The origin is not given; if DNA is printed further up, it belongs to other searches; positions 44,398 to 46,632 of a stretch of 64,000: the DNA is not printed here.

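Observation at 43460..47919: Tightly coupled four-gene operon: Acr1-like acyl-CoA reductase, extended GMC flavoprotein and two uncharacterised proteins, under a divergent AraC regulator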

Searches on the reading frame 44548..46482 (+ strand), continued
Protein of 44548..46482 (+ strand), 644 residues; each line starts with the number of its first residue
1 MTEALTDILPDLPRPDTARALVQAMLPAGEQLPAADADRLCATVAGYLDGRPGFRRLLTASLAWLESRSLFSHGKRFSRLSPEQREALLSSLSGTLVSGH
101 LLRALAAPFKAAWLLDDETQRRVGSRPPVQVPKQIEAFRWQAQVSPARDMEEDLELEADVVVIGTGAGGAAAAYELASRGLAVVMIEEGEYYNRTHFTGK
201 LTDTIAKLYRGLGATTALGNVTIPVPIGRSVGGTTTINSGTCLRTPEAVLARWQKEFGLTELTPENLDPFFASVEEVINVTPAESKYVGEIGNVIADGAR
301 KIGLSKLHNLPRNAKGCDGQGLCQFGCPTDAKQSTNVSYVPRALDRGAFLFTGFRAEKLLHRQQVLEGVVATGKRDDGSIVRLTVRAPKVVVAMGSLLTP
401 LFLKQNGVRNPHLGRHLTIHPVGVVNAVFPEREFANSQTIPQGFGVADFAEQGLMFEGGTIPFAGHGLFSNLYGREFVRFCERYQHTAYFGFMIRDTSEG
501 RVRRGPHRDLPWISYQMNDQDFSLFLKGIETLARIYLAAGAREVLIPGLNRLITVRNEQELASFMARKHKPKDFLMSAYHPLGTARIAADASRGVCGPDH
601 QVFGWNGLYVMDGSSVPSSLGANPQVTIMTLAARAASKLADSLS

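Call 47: search_solved_structures(query=A3, max_evalue=1e-21, show_alignments=5)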
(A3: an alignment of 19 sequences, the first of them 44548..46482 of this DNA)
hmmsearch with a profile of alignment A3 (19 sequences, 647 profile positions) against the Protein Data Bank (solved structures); distinct sequences matched with E-value up to 1e-21: 7.
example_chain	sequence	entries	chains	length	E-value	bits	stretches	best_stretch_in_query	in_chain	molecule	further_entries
3ljp_A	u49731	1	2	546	1e-26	96.9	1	153-642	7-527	Choline oxidase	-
2jbv_A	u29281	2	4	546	1.2e-25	93.4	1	153-642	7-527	CHOLINE OXIDASE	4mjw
3nne_A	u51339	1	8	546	4.3e-25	91.5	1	153-642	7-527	Choline oxidase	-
9ugm_A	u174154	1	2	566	2.7e-24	88.9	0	153-418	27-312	FAD containing choline oxidase mutant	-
6a2u_B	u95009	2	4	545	5.2e-22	81.3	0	155-196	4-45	Glucose dehydrogenase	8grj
8hdd_A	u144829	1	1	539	7.6e-22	80.8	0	155-196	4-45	Glucose dehydrogenase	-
8qve_A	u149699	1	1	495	8.4e-22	80.7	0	562-643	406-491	Pyranose oxidase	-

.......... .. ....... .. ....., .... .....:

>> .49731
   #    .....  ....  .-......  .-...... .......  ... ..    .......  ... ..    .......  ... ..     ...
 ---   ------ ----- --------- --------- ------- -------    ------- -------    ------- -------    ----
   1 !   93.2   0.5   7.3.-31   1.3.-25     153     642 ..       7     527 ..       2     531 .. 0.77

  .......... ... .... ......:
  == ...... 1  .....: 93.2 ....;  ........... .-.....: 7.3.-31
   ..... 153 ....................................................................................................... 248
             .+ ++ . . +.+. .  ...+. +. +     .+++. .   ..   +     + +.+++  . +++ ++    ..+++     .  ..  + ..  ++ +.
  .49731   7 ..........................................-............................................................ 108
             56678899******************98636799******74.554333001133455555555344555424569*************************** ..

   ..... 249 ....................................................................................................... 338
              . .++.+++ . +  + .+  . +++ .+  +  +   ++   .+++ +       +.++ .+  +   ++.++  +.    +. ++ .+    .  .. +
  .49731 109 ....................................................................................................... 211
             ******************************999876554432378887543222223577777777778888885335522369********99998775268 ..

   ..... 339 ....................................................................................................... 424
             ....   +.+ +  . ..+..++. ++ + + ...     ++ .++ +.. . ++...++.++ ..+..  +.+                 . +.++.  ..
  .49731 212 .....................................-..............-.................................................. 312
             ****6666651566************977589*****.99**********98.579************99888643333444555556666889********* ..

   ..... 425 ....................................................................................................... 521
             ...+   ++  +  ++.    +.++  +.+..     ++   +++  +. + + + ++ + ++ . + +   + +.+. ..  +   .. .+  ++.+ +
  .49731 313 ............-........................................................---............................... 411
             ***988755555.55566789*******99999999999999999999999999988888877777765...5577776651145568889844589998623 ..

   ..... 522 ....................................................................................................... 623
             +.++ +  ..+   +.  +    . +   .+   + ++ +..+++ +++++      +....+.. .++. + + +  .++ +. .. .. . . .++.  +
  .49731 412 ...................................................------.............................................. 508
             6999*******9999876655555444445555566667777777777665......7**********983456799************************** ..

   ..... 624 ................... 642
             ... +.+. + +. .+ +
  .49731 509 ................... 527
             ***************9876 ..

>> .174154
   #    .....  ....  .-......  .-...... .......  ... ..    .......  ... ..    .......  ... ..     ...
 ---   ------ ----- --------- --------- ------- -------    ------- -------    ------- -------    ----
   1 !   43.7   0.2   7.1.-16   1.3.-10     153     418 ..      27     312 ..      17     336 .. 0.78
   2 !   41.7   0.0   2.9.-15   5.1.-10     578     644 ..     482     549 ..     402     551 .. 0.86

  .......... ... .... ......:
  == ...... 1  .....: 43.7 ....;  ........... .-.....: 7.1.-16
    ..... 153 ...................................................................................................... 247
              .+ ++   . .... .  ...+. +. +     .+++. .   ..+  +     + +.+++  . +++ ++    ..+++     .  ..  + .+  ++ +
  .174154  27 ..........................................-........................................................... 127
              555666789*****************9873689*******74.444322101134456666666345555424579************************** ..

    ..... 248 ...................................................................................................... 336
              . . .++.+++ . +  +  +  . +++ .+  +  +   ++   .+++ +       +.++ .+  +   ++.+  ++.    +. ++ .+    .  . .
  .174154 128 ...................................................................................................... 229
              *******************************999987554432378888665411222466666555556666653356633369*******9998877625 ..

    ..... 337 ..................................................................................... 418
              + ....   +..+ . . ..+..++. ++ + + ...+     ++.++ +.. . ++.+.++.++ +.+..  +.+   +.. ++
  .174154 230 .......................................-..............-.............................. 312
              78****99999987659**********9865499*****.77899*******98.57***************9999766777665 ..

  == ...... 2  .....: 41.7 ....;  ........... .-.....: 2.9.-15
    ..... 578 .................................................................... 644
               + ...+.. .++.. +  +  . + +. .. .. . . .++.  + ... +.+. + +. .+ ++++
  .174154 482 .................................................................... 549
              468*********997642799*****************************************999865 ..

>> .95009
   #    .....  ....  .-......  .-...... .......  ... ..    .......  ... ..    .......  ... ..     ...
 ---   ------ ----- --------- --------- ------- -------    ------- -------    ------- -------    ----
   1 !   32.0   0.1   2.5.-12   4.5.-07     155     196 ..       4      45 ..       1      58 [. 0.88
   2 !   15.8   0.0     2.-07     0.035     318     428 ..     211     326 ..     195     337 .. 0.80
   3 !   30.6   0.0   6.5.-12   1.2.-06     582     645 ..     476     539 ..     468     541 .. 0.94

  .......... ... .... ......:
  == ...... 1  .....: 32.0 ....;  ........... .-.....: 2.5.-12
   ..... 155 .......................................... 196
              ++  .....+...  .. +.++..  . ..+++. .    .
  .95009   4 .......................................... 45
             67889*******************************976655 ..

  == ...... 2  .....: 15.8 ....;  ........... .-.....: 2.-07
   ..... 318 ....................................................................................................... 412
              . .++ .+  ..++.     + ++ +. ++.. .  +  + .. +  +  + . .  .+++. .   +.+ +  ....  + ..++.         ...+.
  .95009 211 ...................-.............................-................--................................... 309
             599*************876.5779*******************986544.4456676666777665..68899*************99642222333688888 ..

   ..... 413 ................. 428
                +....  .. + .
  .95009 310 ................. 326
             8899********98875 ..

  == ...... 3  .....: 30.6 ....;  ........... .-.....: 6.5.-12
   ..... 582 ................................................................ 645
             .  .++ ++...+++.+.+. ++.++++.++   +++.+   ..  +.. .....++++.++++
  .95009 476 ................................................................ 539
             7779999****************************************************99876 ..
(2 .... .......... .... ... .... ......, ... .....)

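Call 77: search_dna_similar(query=window:44548-46482:+, collection=plasmids, mode=protein, max_evalue=1e-40, max_rows=20)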
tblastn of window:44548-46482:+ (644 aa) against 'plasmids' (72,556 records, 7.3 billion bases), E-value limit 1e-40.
Records with a match: 6; places in all: 6; records where one place covers at least 80% of the query: 0.
Best place of each record, by identity: <60% 6.
By first word of the organism name: Sinorhizobium 3; Streptomyces 1; Alteromonas 1; Deinococcus 1.
By predicted mobility (MOB-suite, as given by PLSDB): non-mobilizable 3; conjugative 3.
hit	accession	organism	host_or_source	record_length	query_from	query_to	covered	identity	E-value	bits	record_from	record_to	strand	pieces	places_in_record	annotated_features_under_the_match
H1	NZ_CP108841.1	Streptomyces chartreusis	-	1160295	183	640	71%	33.9%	1e-60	227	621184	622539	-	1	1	none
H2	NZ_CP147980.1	Alteromonas macleodii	-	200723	183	639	71%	31.6%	2e-59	223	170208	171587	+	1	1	GMC family oxidoreductase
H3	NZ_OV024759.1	Deinococcus radiodurans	-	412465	183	639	71%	29.9%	4e-41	168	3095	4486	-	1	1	GMC family oxidoreductase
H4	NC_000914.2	Sinorhizobium fredii NGR234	-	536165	183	636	70%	30.1%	3e-41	169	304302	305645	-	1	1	GMC family oxidoreductase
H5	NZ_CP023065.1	Sinorhizobium sp. CCBAU 05631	G.max,nodule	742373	183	636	70%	29.9%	3e-41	169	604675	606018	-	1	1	GMC family oxidoreductase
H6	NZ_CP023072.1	Sinorhizobium fredii CCBAU 83666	G.max,nodule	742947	183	636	70%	29.7%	5e-42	171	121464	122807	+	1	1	GMC family oxidoreductase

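Call 78: get_annotated_region(hit=H2, flank=6000)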
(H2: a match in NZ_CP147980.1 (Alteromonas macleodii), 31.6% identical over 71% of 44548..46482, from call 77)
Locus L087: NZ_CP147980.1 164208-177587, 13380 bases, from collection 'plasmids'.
description: Alteromonas macleodii strain KD01 plasmid pKD02, complete sequence
organism: Alteromonas macleodii (NCBI taxid 28108)
taxonomy: Bacteria; Pseudomonadota; Gammaproteobacteria; Alteromonadales; Alteromonadaceae; Alteromonas; Alteromonas macleodii
host: -; source: -; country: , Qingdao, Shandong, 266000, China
typing (MOB-suite, as given by PLSDB): non-mobilizable
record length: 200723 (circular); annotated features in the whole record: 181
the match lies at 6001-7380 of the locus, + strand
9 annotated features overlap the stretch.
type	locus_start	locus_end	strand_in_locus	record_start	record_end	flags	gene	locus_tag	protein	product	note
CDS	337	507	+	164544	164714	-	-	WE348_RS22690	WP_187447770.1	hypothetical protein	-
CDS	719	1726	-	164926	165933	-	-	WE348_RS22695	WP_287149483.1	methyl-accepting chemotaxis protein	GO:0007165 - signal transduction [Evidence IEA]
CDS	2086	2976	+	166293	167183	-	-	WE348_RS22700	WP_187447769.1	transporter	-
CDS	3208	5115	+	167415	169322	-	-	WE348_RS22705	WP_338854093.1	sigma-54-dependent Fis family transcriptional regulator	-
CDS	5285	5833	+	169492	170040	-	-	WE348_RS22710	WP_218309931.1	gluconate 2-dehydrogenase subunit 3 family protein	-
CDS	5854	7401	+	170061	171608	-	-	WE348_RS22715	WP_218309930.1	GMC family oxidoreductase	-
CDS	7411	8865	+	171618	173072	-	-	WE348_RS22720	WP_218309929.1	aldehyde dehydrogenase family protein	-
CDS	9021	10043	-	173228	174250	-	-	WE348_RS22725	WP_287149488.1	LacI family DNA-binding transcriptional regulator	GO:0006351 - DNA-templated transcription [Evidence IEA]; GO:0045892 - negative regulation of DNA-templated ...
CDS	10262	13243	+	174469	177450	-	-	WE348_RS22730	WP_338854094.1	Tn3 family transposase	-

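Call 79: get_annotated_region(hit=H4, flank=6000)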
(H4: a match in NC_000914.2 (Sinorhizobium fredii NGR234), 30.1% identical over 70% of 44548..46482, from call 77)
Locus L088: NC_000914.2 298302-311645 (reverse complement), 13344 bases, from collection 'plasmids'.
description: Sinorhizobium fredii NGR234 plasmid pNGR234a, complete sequence
organism: Sinorhizobium fredii NGR234 (NCBI taxid 394)
taxonomy: Bacteria; Pseudomonadota; Alphaproteobacteria; Hyphomicrobiales; Rhizobiaceae; Sinorhizobium; Sinorhizobium fredii; Sinorhizobium fredii NGR234
host: -; source: -; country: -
typing (MOB-suite, as given by PLSDB): conjugative; replicon rep_cluster_473; relaxase MOBQ; mating-pair formation MPF_T
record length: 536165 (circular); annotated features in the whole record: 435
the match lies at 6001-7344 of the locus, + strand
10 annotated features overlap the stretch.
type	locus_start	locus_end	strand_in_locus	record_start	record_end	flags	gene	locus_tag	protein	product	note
CDS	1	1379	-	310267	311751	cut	istA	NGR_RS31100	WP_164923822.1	IS21 family transposase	-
CDS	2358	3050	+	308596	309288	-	-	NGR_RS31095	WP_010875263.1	hypothetical protein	-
CDS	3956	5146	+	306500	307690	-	-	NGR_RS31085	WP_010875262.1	NAD-dependent epimerase/dehydratase family protein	-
CDS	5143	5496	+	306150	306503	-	-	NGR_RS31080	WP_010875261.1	SMR family transporter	-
CDS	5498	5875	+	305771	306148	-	-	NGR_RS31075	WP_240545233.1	hypothetical protein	-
CDS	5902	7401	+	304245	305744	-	-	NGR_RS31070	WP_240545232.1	GMC family oxidoreductase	-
CDS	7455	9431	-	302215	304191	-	-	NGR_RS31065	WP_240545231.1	hypothetical protein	-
CDS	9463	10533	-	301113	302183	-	-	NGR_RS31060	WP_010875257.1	NAD(P)-dependent oxidoreductase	-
CDS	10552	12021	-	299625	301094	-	-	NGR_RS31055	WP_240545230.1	UbiA family prenyltransferase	-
CDS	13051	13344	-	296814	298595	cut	-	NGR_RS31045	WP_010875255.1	ThiF family adenylyltransferase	-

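Call 91: search_protein_families(library=pfam, alignment_id=A3, max_evalue=0.01)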
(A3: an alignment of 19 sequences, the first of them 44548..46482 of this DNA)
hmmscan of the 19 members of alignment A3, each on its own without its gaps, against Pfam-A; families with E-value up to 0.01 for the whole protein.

A. member 1, window:44548-46482:+ (644 aa): 12 families
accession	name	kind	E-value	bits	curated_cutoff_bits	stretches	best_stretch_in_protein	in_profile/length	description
PF00732.25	GMC_oxred_N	-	4.4e-45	154.6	23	1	206-422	2-218/218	GMC oxidoreductase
PF05199.19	GMC_oxred_C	-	2.1e-19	70.9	24.6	1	497-632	2-139/139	GMC oxidoreductase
PF00890.30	FAD_binding_2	-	6.2e-08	32.7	20.4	1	159-192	1-34/414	FAD binding domain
PF01266.30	DAO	-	1.2e-07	32.1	27.9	1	159-191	1-34/353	FAD dependent oxidoreductase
PF13618.11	Gluconate_2-dh3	-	1.6e-06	29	23.4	1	17-94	6-84/135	Gluconate 2-dehydrogenase subunit 3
PF07992.20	Pyr_redox_2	-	1.7e-05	24.8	26.1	1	159-194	2-38/291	Pyridine nucleotide-disulphide oxidoreductase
PF01946.23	Thi4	-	7e-05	22.6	26.2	1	156-188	16-49/235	Thi4 family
PF13450.12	NAD_binding_8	-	0.00031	21.4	21.9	1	162-190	1-29/68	NAD(P)-binding Rossmann-like domain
PF12831.13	FAD_oxidored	-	0.00056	19.8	27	1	159-189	1-31/416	FAD dependent oxidoreductase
PF01134.28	GIDA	-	0.00066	19.3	22.1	1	159-199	1-29/391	Glucose inhibited division protein A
PF01494.25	FAD_binding_3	-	0.0011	18.7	22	1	157-191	1-35/349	FAD binding domain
PF03486.20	HI0933_like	-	0.0032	17.4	50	1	159-192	2-35/244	HI0933-like protein Rossmann domain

B. families by the number of members that match (of 19 scanned): 15 families
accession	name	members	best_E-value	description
PF00732.25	GMC_oxred_N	19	1.4e-55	GMC oxidoreductase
PF05199.19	GMC_oxred_C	19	1.2e-22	GMC oxidoreductase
PF01266.30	DAO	19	2.2e-10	FAD dependent oxidoreductase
PF00890.30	FAD_binding_2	19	3.7e-10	FAD binding domain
PF07992.20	Pyr_redox_2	19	7.8e-07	Pyridine nucleotide-disulphide oxidoreductase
PF13450.12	NAD_binding_8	19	7.1e-06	NAD(P)-binding Rossmann-like domain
PF01946.23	Thi4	17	1e-05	Thi4 family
PF12831.13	FAD_oxidored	17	0.0001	FAD dependent oxidoreductase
PF03486.20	HI0933_like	14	0.00029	HI0933-like protein Rossmann domain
PF01494.25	FAD_binding_3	13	0.00042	FAD binding domain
PF01134.28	GIDA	12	0.00066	Glucose inhibited division protein A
PF13618.11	Gluconate_2-dh3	6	1.6e-06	Gluconate 2-dehydrogenase subunit 3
PF13738.12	Pyr_redox_3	6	0.00099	Pyridine nucleotide-disulphide oxidoreductase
PF05834.18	Lycopene_cycl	2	0.0007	Lycopene cyclase protein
PF00070.33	Pyr_redox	2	0.0017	Pyridine nucleotide-disulphide oxidoreductase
